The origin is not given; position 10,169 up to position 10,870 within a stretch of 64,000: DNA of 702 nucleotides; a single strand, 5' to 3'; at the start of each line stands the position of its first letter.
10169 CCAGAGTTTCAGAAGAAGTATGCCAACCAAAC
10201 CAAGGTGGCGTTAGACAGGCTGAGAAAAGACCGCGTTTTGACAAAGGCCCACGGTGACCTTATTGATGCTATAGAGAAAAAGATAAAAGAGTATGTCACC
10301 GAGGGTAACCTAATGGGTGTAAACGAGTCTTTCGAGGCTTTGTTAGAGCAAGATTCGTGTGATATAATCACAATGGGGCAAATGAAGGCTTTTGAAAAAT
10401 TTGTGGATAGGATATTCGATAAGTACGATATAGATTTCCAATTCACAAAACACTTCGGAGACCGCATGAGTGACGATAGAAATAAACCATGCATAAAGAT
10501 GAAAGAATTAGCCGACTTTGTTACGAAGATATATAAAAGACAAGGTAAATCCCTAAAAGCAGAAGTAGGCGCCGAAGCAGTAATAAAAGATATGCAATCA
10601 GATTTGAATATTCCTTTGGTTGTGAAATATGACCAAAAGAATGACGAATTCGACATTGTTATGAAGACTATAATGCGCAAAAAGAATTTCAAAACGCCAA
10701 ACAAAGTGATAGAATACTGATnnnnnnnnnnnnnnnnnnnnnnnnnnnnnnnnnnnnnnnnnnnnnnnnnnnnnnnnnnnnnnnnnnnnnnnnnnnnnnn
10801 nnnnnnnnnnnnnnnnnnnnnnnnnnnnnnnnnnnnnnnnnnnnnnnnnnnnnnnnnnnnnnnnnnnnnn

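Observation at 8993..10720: RelA/SpoT-type HD hydrolase domain in a 575-aa phage protein with a highly basic N-terminus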

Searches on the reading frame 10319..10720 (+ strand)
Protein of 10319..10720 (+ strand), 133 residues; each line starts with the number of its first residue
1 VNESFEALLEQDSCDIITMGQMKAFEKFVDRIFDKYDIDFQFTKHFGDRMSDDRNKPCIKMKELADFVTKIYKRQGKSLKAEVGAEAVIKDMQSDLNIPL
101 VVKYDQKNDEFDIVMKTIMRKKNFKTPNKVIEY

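Call 16: find_homologous_proteins(query=window:10319-10720:+, max_evalue=0.001)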
Query window:10319-10720:+ (133 aa): 367 proteins with E <= 0.001 among 372 candidates; the best 120 are listed.
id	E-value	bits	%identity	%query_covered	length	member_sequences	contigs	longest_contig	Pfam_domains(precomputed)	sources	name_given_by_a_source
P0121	7.3e-61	222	76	98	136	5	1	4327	-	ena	-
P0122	1.3e-60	221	75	98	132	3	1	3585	-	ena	-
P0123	3.0e-60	220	75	98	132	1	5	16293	-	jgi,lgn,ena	jgi:hypothetical protein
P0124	5.4e-60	219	76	98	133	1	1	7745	-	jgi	jgi:beta-phosphoglucomutase-like phosphatase (HAD superfamily)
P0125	9.4e-60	218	75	98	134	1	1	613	-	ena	-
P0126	4.5e-59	216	75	98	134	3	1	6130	-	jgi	jgi:Ni,Fe-hydrogenase III component G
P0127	1.1e-58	215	75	95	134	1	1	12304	-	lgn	-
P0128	1.3e-58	215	76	100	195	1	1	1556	-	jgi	jgi:hypothetical protein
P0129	1.6e-58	214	75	95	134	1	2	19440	-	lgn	-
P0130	2.3e-58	214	75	95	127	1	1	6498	-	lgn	-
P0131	5.5e-58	213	76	95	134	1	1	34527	-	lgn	-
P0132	6.0e-58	212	72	98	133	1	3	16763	-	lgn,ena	-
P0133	6.5e-58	212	71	100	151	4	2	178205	-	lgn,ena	-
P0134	1.0e-57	212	77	93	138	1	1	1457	-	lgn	-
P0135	1.1e-57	212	75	93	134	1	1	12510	-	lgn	-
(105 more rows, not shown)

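Call 18: search_dna_similar(query=window:10319-10720:+, collection=phages, mode=protein, max_rows=40, rows=spread)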
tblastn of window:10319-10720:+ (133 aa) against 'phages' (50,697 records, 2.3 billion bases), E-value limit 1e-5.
Records with a match: 16; places in all: 16; records where one place covers at least 80% of the query: 16.
Best place of each record, by identity: <60% 16.
By first word of the organism name: Sinorhizobium 7; Methylophilales 4; Flavobacterium 4; Paraglaciecola 1.
By host as written in the record: Sinorhizobium meliloti 7; Methylophilales_sp._H5P1 4; Flavobacterium sp. LMO8 4; Paraglaciecola sp. strain IceBac 372 1.
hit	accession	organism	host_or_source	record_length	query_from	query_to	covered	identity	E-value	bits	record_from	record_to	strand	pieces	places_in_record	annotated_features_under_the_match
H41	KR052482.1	Sinorhizobium phage phiN3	Sinorhizobium meliloti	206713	10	131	92%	51.6%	2e-36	136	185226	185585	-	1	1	hypothetical protein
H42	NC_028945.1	Sinorhizobium phage phiN3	Sinorhizobium meliloti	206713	10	131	92%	51.6%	2e-36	136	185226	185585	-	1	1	hypothetical protein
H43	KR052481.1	Sinorhizobium phage phiM19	Sinorhizobium meliloti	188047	10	131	92%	51.6%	3e-36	136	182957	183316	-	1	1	hypothetical protein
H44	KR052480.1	Sinorhizobium phage phiM7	Sinorhizobium meliloti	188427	10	131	92%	51.6%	3e-36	136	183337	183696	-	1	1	hypothetical protein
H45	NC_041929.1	Sinorhizobium phage phiM7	Sinorhizobium meliloti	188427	10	131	92%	51.6%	3e-36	136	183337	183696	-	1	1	hypothetical protein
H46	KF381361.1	Sinorhizobium phage phiM12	Sinorhizobium meliloti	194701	10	131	92%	51.6%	3e-36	136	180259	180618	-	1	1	hypothetical protein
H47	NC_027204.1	Sinorhizobium phage phiM12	Sinorhizobium meliloti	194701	10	131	92%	51.6%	3e-36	136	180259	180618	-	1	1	hypothetical protein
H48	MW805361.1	Paraglaciecola Antarctic GD virus 1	Paraglaciecola sp. strain IceBac 372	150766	4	128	94%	39.5%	6e-22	95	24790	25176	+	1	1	hypothetical protein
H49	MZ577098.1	Methylophilales phage Melnitz-3 EXVC039M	Methylophilales_sp._H5P1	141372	26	133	81%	44.5%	1e-22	97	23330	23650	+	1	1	hypothetical protein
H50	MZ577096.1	Methylophilales phage Melnitz-2 EXVC040M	Methylophilales_sp._H5P1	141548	26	133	81%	44.5%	1e-22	97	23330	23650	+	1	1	hypothetical protein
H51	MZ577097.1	Methylophilales phage Melnitz EXVC044M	Methylophilales_sp._H5P1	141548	26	133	81%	44.5%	1e-22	97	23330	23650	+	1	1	hypothetical protein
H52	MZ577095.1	Methylophilales phage Melnitz-1 EXVC043M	Methylophilales_sp._H5P1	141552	26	133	81%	44.5%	1e-22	97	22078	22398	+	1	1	hypothetical protein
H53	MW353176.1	Flavobacterium phage vB_FspM_immuto_3-5A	Flavobacterium sp. LMO8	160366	12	131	90%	34.7%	2e-11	65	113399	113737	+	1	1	hypothetical protein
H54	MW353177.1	Flavobacterium phage vB_FspM_immuto_13-6C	Flavobacterium sp. LMO8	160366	12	131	90%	34.7%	2e-11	65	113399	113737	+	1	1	hypothetical protein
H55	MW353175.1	Flavobacterium phage vB_FspM_immuto_2-6A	Flavobacterium sp. LMO8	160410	12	131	90%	34.7%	2e-11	65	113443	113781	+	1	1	hypothetical protein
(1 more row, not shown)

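Call 25: search_solved_structures(query=A1, max_evalue=10, show_alignments=2)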
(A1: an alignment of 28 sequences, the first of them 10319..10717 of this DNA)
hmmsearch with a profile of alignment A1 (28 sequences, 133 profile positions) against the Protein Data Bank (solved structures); distinct sequences matched with E-value up to 10: 7.
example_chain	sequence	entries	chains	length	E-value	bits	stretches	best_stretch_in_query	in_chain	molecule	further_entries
6g6m_A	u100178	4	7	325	3.5e-08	37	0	73-113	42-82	Tako8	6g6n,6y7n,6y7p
6y7o_A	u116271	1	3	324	3.8e-08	36.9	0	73-113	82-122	Tako8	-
7c3v_A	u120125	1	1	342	0.24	14.8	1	44-101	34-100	Alcohol dehydrogenase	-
1ynm_A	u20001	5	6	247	0.38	14.2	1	75-129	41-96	R.HinP1I restriction endonuclease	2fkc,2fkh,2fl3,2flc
5zec_A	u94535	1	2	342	0.4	14.1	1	47-101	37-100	Uncharacterized protein ADH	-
2pt5_A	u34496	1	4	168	0.53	13.7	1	45-93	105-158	Shikimate kinase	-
9ygm_SV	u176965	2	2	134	0.84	13.1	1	23-74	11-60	40S ribosomal protein eS17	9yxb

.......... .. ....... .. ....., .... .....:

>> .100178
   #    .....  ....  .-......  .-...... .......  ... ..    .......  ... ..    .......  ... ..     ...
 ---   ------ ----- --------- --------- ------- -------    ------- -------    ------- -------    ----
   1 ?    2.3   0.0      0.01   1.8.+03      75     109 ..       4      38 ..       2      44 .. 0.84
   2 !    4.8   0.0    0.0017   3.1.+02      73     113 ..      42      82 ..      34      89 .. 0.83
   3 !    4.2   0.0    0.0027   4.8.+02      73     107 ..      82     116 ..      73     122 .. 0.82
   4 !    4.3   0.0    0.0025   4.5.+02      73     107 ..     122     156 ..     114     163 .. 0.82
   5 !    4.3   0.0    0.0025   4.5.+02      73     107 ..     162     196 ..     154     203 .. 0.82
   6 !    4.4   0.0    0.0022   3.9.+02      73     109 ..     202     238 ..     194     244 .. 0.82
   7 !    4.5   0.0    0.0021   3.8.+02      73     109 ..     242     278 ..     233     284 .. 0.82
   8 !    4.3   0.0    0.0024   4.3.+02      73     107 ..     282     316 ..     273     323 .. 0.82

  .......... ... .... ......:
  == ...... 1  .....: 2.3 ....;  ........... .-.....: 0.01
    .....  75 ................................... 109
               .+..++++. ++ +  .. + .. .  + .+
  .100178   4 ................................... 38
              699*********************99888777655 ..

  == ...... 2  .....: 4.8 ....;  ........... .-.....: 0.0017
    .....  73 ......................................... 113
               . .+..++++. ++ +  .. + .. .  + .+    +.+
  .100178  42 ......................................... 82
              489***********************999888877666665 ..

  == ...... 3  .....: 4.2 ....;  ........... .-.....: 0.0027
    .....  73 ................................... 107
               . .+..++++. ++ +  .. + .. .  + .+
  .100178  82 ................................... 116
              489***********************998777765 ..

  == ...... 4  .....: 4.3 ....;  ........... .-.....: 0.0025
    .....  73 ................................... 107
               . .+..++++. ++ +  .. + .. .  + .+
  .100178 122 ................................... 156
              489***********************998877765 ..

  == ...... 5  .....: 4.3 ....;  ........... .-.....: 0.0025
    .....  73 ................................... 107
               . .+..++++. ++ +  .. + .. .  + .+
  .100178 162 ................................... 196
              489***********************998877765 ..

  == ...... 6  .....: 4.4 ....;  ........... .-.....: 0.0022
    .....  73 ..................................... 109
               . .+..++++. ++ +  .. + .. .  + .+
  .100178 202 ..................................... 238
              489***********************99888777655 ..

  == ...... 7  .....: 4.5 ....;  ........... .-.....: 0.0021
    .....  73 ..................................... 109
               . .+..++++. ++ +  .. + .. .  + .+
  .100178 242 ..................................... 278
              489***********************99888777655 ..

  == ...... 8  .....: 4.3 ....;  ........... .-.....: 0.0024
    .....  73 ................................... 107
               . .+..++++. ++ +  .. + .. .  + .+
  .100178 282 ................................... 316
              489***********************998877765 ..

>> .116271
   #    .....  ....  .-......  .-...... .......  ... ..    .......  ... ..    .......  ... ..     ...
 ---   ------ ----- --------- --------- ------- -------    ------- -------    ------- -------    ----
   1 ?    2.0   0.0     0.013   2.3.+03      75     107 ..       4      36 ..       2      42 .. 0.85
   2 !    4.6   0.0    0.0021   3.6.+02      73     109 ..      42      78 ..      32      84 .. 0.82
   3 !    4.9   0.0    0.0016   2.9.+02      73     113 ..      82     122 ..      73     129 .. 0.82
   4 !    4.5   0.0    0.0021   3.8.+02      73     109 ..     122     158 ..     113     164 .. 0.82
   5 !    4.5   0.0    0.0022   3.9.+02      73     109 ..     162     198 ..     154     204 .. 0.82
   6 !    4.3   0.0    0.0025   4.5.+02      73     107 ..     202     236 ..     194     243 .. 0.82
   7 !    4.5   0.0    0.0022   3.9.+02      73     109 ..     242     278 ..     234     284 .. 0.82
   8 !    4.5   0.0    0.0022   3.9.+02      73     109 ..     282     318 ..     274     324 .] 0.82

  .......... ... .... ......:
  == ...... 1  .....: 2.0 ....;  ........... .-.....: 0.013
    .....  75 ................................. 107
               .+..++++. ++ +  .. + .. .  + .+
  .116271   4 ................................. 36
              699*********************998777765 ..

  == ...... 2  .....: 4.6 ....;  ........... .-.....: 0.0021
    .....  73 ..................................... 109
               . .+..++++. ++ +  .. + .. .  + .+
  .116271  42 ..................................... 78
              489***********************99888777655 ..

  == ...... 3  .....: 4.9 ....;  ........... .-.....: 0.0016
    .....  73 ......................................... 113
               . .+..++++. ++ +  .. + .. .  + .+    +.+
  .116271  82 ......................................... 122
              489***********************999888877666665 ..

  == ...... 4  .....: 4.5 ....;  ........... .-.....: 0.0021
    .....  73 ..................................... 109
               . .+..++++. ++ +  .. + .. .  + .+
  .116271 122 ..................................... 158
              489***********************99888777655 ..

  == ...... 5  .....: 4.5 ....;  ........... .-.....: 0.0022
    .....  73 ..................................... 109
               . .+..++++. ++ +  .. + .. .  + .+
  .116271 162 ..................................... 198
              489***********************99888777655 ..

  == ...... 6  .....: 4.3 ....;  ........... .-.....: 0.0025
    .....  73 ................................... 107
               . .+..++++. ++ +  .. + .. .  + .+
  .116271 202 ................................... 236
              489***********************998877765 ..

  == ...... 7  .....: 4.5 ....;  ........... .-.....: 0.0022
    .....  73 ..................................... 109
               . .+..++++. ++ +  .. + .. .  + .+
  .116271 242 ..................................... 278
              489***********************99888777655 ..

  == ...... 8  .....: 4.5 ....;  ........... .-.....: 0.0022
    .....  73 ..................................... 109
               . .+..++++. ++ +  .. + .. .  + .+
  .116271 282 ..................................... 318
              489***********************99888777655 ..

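Call 26: search_protein_families(library=pfam, proteins=[window:10319-10717:+, P0123], max_evalue=10)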
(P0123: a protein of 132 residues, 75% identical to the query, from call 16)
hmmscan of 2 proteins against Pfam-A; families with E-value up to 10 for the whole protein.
window:10319-10717:+ (133 aa): 1 family
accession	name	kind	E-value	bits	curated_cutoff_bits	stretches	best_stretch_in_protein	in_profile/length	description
PF03705.20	CheR_N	-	0.43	10.7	27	1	24-44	2-22/53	CheR methyltransferase, all-alpha domain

P0123 (132 aa): 1 family
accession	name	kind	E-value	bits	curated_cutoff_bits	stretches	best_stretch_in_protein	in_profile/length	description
PF10537.14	WAC_Acf1_DNA_bd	-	0.064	14.1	25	1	3-39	59-95/101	ATP-utilising chromatin assembly and remodelling N-terminal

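Call 31: predict_structure(alignment_id=A1)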
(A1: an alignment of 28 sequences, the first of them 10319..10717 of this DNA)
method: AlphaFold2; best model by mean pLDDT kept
length: 133 residues; sequences in the alignment: 28
mean_pLDDT: 47.4   pTM: 0.37
mean pLDDT of the five models: 47.4, 47.3, 46.6, 43.1, 42.8
residues with pLDDT >= 90: 0; 70-90: 0; 50-70: 56; < 50: 77
segments of 3 or more residues with pLDDT < 50: 1-3, 5-13, 51-56, 75-86, 95-133
pLDDT, mean of each block of 10 residues (from residue 1): 44 51 62 53 52 48 56 46 47 45 36 42 39 27
secondary structure, 60 per line:
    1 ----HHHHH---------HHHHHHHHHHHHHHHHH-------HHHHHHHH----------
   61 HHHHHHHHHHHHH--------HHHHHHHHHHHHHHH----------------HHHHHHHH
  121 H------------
elements in order: H5-9 H19-35 H43-50 H61-73 H82-96 H113-121

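Call 36: search_protein_representatives(alignment_id=A1)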
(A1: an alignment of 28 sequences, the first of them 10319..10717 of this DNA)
Query: 28 sequences, 133 profile positions. Proteins with E-value up to 0.001 (for the whole library): 1281; up to 1e-10: 924; up to 1e-30: 175. The best 150 are listed.
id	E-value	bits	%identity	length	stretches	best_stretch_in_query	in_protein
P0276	2.0e-69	248.2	-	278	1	1-133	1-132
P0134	9.8e-69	246.0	-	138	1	2-133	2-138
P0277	6.2e-68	243.4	-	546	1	3-133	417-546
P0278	2.2e-67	241.6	-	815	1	3-133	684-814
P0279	3.7e-67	240.9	-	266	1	8-133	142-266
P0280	9.1e-67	239.6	-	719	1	8-133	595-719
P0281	2.3e-66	238.3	-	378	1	11-133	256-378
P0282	1.9e-65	235.3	-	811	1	8-133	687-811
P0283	2.7e-65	234.8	-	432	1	8-133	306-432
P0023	9.0e-65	233.1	-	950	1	7-133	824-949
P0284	1.5e-64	232.4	-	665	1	4-133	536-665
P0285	1.7e-64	232.2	-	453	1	2-133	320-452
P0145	2.1e-64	231.9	-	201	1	7-133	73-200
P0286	1.1e-63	229.6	-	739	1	7-133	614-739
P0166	9.5e-62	223.3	-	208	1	6-133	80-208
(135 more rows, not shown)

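Call 43: search_protein_families(library=pfam, alignment_id=A3, max_evalue=0.001)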
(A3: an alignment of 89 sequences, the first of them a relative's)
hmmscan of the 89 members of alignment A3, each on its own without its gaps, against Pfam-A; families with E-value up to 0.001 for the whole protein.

A. member 1, P0276 (278 aa): 0 families

B. families by the number of members that match (of 89 scanned): 13 families
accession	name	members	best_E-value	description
PF01467.32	CTP_transf_like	22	2.5e-07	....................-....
PF19141.5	DUF5824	18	1.4e-26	Family of unknown function (DUF5824)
PF06414.18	Zeta_toxin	9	2.2e-15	Zeta toxin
PF13671.12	AAA_33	9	1.3e-14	AAA domain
PF13207.12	AAA_17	7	1e-06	AAA domain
PF13238.12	AAA_18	3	0.00012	AAA domain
PF13392.12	HNH_3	2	2.2e-05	HNH endonuclease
PF00583.31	Acetyltransf_1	1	7.1e-07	Acetyltransferase (GNAT) family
PF13508.13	Acetyltransf_7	1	1.7e-05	Acetyltransferase (GNAT) domain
PF13527.13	Acetyltransf_9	1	0.00051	Acetyltransferase (GNAT) domain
PF13673.13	Acetyltransf_10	1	0.00062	Acetyltransferase (GNAT) domain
PF21305.2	type_II_gspD_N0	1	0.00066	GspD-like, N0 domain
PF22028.2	DUF6934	1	0.00073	Family of unknown function (DUF6934)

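Call 44: predict_structure(alignment_id=A2)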
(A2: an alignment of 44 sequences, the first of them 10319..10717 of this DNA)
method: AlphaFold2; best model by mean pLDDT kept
length: 133 residues; sequences in the alignment: 44
mean_pLDDT: 92.3   pTM: 0.82
mean pLDDT of the five models: 92.3, 91.4, 90.8, 90.7, 89.5
residues with pLDDT >= 90: 116; 70-90: 5; 50-70: 11; < 50: 1
segments of 3 or more residues with pLDDT < 50: none
pLDDT, mean of each block of 10 residues (from residue 1): 55 85 97 98 97 93 96 94 97 96 97 98 96 96
secondary structure, 60 per line:
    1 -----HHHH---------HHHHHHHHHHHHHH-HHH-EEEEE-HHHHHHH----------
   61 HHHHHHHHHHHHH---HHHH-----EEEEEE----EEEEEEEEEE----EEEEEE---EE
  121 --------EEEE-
elements in order: H6-9 H19-32 E38-42 H44-50 H61-73 H77-80 E86-91 E96-105 E110-115 E129-132

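Call 47: fold_search(model_id=the predicted structure, library=pdb)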
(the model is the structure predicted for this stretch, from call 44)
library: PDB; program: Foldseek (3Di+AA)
matches with E <= 10: 473; with E <= 0.001: 0
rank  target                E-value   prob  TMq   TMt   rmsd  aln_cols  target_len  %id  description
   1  5ja8_E                1.1e-01  0.63  0.34  0.41   5.1        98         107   12  Crystal structure of the HigB2 toxin in complex with Nb2 (released 2017-04-05)
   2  5ja8_A                1.3e-01  0.60  0.34  0.41   5.2        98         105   12  Crystal structure of the HigB2 toxin in complex with Nb2 (released 2017-04-05)
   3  5ja8_G                1.6e-01  0.75  0.39  0.47   4.5        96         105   14  Crystal structure of the HigB2 toxin in complex with Nb2 (released 2017-04-05)
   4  5ja8_C                2.3e-01  0.44  0.34  0.40   5.2        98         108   10  Crystal structure of the HigB2 toxin in complex with Nb2 (released 2017-04-05)
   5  8a3t_C                3.0e-01  0.51  0.25  0.03   3.9        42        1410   10  S. cerevisiae APC/C-Cdh1 complex (released 2022-08-31)
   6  4lj9                  3.6e-01  0.18  0.30  0.16   8.7       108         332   12  ClpB NBD2 R621Q from T. thermophilus in complex with AMPPCP (released 2014-02-12)
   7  4lj8                  3.9e-01  0.18  0.30  0.16   8.7       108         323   12  ClpB NBD2 R621Q from T. thermophilus in complex with ADP (released 2014-02-12)
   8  7z3n_Lk               4.7e-01  0.14  0.18  0.28   5.3        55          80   11  Cryo-EM structure of the ribosome-associated RAC complex on the 80S ribosome - RAC-1 conformation (released 2023-04-12)
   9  1r6b                  5.0e-01  0.20  0.30  0.08  10.2       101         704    9  High resolution crystal structure of ClpA (released 2004-08-24)
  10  1of5_A                5.0e-01  0.03  0.15  0.13  17.1       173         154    7  Crystal structure of Mex67-Mtr2 (released 2003-07-03)
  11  4lj7_A                5.7e-01  0.15  0.30  0.17   8.3       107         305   11  ClpB NBD2 K601Q from T. thermophilus in complex with MANT-dADP (released 2014-02-12)
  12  4lja                  5.7e-01  0.15  0.30  0.16   8.7       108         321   12  ClpB NBD2 R621Q from T. thermophilus in complex with AMPPCP and guanidinium chloride (released 2014-02-12)
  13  4lj5                  5.7e-01  0.14  0.29  0.16   8.6       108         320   10  ClpB NBD2 from T. thermophilus in complex with ADP (released 2014-02-12)
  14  7wts_u                6.1e-01  0.05  0.13  0.04  17.6        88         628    6  Cryo-EM structure of a human pre-40S ribosomal subunit - State UTP14 (released 2022-10-19)
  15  4lj4                  6.5e-01  0.14  0.30  0.16   8.7       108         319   12  ClpB NBD2 from T. thermophilus, nucleotide-free (released 2014-02-12)
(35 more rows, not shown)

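Call 66: get_annotated_region(hit=H51, flank=4000)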
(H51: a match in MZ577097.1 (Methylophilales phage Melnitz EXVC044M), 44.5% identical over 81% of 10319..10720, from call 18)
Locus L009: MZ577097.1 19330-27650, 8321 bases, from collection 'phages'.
description: Methylophilales phage Melnitz EXVC044M, complete genome.
organism: Methylophilales phage Melnitz EXVC044M (NCBI taxid 2832338)
taxonomy: Viruses; Duplodnaviria; Heunggongvirae; Uroviricota; Caudoviricetes; Kyanoviridae
host: Methylophilales_sp._H5P1; source: -; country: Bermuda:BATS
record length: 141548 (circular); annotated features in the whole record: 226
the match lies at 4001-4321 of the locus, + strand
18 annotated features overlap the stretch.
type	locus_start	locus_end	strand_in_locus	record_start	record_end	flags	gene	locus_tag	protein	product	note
CDS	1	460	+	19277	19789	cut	-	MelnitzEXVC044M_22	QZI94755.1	hypothetical protein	-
CDS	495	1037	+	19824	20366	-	-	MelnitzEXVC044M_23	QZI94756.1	putative S-layer protein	-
CDS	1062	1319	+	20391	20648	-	-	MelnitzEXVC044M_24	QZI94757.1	hypothetical protein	-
CDS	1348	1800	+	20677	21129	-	-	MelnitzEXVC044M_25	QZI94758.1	hypothetical protein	-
CDS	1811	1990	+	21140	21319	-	-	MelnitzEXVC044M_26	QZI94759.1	hypothetical protein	-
CDS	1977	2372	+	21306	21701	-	-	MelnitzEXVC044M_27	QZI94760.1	hypothetical protein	-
CDS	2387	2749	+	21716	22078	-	-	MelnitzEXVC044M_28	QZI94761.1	hypothetical protein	-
CDS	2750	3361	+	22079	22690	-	-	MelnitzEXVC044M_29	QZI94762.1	hypothetical protein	-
CDS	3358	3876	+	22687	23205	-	-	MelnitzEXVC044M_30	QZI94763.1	hypothetical protein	-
CDS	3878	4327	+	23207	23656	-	-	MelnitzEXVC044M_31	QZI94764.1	hypothetical protein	-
CDS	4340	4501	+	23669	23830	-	-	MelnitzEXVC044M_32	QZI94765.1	hypothetical protein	-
CDS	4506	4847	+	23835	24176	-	-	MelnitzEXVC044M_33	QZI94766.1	hypothetical protein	-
CDS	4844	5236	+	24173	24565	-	-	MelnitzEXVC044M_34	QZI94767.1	hypothetical protein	-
CDS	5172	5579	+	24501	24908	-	-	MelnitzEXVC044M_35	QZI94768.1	hypothetical protein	-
CDS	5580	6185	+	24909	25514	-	-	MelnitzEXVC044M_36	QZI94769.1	protein of unknown function DUF1353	-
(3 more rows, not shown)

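Call 67: get_annotated_region(hit=H48, flank=4000)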
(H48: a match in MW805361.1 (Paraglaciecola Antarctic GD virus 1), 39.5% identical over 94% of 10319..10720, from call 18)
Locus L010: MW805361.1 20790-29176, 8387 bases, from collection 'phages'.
description: Paraglaciecola Antarctic GD virus 1, complete genome.
organism: Paraglaciecola Antarctic GD virus 1 (NCBI taxid 2945130)
taxonomy: Viruses
host: Paraglaciecola sp. strain IceBac 372; source: -; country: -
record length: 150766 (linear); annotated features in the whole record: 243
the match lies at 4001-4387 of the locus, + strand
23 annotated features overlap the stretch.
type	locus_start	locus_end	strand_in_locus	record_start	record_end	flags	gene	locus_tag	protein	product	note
CDS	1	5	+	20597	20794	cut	-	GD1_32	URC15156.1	hypothetical protein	gp32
CDS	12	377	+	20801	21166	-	-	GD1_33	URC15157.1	hypothetical protein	gp33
CDS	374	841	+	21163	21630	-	-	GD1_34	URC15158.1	hypothetical protein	gp34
CDS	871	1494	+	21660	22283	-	-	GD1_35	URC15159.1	permuted papain-like amidase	gp35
CDS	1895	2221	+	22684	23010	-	-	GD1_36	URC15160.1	phospholipase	gp36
CDS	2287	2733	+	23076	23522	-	-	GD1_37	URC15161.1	NADAR superfamily protein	gp37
CDS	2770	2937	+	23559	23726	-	-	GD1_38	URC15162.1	hypothetical protein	gp38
CDS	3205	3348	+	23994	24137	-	-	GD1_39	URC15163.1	hypothetical protein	gp39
CDS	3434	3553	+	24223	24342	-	-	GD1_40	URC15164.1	hypothetical protein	gp40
CDS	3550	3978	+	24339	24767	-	-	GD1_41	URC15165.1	hypothetical protein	gp41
CDS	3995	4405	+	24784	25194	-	-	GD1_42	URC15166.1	hypothetical protein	gp42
CDS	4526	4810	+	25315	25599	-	-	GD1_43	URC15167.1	hypothetical protein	gp43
CDS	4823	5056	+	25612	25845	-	-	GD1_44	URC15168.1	hypothetical protein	gp44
CDS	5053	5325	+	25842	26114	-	-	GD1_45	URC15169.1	hypothetical protein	gp45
CDS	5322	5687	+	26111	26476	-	-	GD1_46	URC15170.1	hypothetical protein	gp46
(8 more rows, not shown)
